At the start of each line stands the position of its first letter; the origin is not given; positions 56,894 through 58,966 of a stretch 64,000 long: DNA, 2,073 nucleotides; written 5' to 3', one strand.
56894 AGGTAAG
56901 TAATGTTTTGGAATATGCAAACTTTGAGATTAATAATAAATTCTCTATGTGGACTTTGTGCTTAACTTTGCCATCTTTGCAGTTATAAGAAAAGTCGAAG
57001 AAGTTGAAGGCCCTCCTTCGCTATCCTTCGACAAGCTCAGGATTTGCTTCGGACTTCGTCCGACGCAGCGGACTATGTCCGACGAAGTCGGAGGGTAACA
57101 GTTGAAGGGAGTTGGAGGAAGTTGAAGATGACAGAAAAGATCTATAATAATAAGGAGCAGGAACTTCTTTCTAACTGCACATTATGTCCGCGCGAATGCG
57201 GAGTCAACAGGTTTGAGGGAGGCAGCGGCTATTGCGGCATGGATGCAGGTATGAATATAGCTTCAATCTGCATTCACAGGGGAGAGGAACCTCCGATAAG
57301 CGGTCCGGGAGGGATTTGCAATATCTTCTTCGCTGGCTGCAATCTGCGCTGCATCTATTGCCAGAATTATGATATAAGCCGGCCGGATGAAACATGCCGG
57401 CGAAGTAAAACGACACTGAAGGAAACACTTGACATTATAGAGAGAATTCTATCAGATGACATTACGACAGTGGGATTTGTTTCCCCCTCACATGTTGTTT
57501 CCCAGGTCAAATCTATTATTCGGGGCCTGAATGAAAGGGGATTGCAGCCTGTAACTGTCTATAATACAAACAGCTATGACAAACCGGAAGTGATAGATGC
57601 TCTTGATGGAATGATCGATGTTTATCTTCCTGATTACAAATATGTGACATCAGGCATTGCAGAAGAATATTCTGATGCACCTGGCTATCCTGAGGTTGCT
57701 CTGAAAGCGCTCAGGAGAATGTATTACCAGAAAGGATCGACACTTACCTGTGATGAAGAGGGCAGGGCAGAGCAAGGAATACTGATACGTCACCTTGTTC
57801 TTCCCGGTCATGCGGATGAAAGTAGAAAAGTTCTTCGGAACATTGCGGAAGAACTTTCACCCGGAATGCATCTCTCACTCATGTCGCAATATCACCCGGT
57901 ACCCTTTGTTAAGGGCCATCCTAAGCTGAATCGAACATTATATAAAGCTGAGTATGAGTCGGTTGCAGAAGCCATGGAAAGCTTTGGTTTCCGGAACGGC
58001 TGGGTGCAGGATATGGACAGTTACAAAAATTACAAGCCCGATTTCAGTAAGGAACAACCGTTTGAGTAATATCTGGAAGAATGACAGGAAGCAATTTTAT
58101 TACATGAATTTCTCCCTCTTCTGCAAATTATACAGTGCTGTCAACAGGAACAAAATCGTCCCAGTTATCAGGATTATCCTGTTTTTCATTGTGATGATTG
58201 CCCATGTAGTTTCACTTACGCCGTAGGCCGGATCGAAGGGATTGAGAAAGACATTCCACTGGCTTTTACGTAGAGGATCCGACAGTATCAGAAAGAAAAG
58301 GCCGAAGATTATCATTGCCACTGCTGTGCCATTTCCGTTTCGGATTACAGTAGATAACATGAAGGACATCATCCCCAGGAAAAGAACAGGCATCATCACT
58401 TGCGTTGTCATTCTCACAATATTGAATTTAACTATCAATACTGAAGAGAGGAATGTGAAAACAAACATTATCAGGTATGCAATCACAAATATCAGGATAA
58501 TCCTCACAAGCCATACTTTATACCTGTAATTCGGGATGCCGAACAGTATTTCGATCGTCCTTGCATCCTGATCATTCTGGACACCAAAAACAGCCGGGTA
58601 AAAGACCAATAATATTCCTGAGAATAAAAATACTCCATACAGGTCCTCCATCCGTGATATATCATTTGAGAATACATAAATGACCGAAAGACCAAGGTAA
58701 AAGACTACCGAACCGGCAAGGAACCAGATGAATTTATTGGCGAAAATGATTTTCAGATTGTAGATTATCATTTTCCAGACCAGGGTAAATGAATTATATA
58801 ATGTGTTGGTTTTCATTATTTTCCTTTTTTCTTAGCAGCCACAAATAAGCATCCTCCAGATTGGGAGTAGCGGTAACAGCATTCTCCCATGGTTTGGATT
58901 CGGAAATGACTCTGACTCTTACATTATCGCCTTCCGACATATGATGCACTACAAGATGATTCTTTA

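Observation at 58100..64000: RND permease covalently fused to an ABC half-transporter, embedded in an RND / RND::6TM::NBD / ABC-2 permease unit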

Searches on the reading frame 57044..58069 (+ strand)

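Call 6: search_protein_families(library=pfam, proteins=[window:57044-58069:+], max_evalue=0.01)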
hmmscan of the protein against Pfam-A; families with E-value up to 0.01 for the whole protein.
window:57044-58069:+ (341 aa): 2 families
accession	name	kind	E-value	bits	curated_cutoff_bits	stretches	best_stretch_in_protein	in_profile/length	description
PF04055.27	Radical_SAM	-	2.4e-06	28.3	29.5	1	94-225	2-135/166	Radical SAM superfamily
PF13353.11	Fer4_12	-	2.5e-06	28.3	22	1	85-179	1-98/137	4Fe-4S single cluster domain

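Call 7: search_protein_families(library=ncbifam, proteins=[window:57044-58069:+], max_evalue=0.01)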
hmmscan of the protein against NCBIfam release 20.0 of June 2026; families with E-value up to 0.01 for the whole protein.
window:57044-58069:+ (341 aa): 13 families
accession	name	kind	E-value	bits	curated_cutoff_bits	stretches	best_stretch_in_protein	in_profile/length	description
TIGR04337.1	AmmeMemoSam_rS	hypoth_equivalog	3.3e-08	32.8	220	1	42-192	11-170/349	AmmeMemoRadiSam system radical SAM enzyme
TIGR02493.1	PFLA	equivalog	3.9e-08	32.9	231.75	1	85-263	11-176/235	pyruvate formate-lyase-activating protein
TIGR02495.1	NrdG2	equivalog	2.7e-07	30.1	131.15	1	92-136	19-63/193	anaerobic ribonucleoside-triphosphate reductase activating protein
TIGR02494.1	PFLE_PFLC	subfamily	3.1e-05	23.4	174.35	1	87-110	12-35/293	glycyl-radical enzyme activating protein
TIGR04041.1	activase_YjjW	hypoth_equivalog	3.8e-05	23.2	250.2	1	85-118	13-46/276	YjjW family glycine radical enzyme activase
NF033719.1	ind_deCO2_activ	equivalog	5e-05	22.8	425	0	86-109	13-36/302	indoleacetate decarboxylase activase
TIGR04395.1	cutC_activ_rSAM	equivalog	0.00012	21.5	360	0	87-110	18-41/309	choline TMA-lyase-activating enzyme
NF008356.0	PRK11145.1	equivalog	0.00021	20.6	375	1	85-114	16-45/246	pyruvate formate lyase 1-activating protein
NF043069.1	T4HPD_activ_SAM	equivalog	0.00026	20.5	425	1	86-111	14-39/299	trans-4-hydroxy-L-proline dehydratase activase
NF033717.2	HPDL_rSAM_activ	equivalog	0.0014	18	420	1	86-110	16-40/311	4-hydroxyphenylacetate decarboxylase activase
TIGR03963.1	rSAM_QueE_Clost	equivalog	0.0069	16.1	260.1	0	94-207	24-131/219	putative 7-carboxy-7-deazaguanine synthase QueE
TIGR02491.1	NrdG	equivalog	0.0074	16.2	126.1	0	85-144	11-71/154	anaerobic ribonucleoside-triphosphate reductase activating protein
TIGR04003.1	rSAM_BssD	equivalog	0.0085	15.3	496.45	0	87-110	14-37/314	[benzylsuccinate synthase]-activating enzyme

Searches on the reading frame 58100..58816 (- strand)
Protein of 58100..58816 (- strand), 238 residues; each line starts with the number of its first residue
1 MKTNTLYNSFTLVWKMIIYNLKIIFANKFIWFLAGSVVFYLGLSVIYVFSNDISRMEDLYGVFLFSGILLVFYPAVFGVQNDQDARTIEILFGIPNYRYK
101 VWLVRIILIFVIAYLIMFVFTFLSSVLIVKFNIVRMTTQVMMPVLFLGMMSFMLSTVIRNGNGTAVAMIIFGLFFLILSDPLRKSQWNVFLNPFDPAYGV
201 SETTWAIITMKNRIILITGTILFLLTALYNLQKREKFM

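Call 6: search_protein_families(library=pfam, proteins=[window:58100-58816:-], max_evalue=0.01)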
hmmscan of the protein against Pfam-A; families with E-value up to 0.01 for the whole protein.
window:58100-58816:- (238 aa): 0 families

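Call 7: search_protein_families(library=ncbifam, proteins=[window:58100-58816:-], max_evalue=0.01)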
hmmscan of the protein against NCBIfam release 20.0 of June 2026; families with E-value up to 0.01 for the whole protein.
window:58100-58816:- (238 aa): 0 families

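Call 37: search_solved_structures(query=A3, max_evalue=10, show_alignments=1)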
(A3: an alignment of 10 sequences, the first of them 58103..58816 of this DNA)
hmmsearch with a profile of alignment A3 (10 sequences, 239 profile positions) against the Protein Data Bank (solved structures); distinct sequences matched with E-value up to 10: 6.
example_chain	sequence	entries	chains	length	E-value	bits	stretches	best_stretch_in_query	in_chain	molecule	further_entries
3tjz_A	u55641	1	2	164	0.049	16.1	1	175-229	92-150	ADP-ribosylation factor 1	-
4q66_F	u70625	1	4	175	0.055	15.9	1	175-229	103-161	ADP-ribosylation factor 1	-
5a1u_A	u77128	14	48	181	0.058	15.8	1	175-229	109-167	ADP-RIBOSYLATION FACTOR 1 | ARF1 isoform 1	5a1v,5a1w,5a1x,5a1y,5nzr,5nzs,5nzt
2k5u_A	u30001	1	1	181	0.058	15.8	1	175-229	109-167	ADP-ribosylation factor 1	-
1mr3_F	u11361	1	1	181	0.19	14.1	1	175-229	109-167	ADP-ribosylation factor 2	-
2ksq_A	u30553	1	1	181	0.25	13.7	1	176-229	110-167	ADP-ribosylation factor 1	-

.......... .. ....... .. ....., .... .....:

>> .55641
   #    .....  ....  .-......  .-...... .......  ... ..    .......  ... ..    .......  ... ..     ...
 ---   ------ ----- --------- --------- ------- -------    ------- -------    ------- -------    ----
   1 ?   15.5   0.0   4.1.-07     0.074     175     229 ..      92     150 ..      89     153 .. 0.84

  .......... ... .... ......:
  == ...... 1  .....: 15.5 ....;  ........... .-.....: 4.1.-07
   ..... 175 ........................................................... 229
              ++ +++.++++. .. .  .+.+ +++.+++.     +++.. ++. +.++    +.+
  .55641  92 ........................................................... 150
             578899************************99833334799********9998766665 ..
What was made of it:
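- Tried and rejected: Only spurious ARF1 hits (call 37).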

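Call 38: search_protein_families(library=pfam, alignment_id=A3, max_evalue=5)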
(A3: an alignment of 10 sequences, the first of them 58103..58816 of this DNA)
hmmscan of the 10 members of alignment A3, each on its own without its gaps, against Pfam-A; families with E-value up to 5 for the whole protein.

A. member 1, window:58103-58816:- (238 aa): 0 families

B. families by the number of members that match (of 10 scanned): 7 families
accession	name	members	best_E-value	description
PF12679.13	ABC2_membrane_2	3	2.4e-05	ABC-2 family transporter protein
PF12698.13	ABC2_membrane_3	3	3e-05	ABC-2 family transporter protein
PF06738.18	ThrE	2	0.42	Putative threonine/serine exporter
PF20535.3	DUF6750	1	0.049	Family of unknown function (DUF6750)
PF24709.1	DUF7670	1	0.081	Domain of unknown function (DUF7670)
PF04956.18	TrbC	1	0.42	TrbC/VIRB2 pilin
PF12730.13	ABC2_membrane_4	1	0.45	ABC-2 family transporter protein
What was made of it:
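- On ABC-2 permease (the 238-aa downstream protein): Three of 10 orthologues hit ABC2_membrane_2/3 at E ~2e-5 (call 38).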

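Call 74: predict_structure(protein=window:58103-58816:-)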
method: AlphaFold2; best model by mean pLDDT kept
length: 238 residues; sequences in the alignment: 1
mean_pLDDT: 60.5   pTM: 0.30
mean pLDDT of the five models: 60.5, 55.8, 51.5, 51.2, 48.9
residues with pLDDT >= 90: 0; 70-90: 29; 50-70: 179; < 50: 30
segments of 3 or more residues with pLDDT < 50: 140-143, 176-184, 186-190
pLDDT, mean of each block of 10 residues (from residue 1): 76 81 61 65 66 59 58 54 61 66 67 65 55 49 52 52 53 50 46 55 62 64 72 63
secondary structure, 60 per line:
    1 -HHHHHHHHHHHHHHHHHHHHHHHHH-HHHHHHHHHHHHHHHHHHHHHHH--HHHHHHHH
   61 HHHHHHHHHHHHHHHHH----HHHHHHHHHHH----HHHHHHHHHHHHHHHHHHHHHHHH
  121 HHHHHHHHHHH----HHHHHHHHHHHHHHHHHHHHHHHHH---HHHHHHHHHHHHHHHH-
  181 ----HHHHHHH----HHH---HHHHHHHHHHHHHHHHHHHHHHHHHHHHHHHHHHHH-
elements in order: H2-26 H28-50 H53-77 H82-92 H97-131 H136-160 H164-179 H185-191 H202-237
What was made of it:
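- On ABC-2 permease (the 238-aa downstream protein): The single-sequence AlphaFold2 model was unusable (call 74).
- Tried and rejected: The model was not used and no fold search was run on it (call 74).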
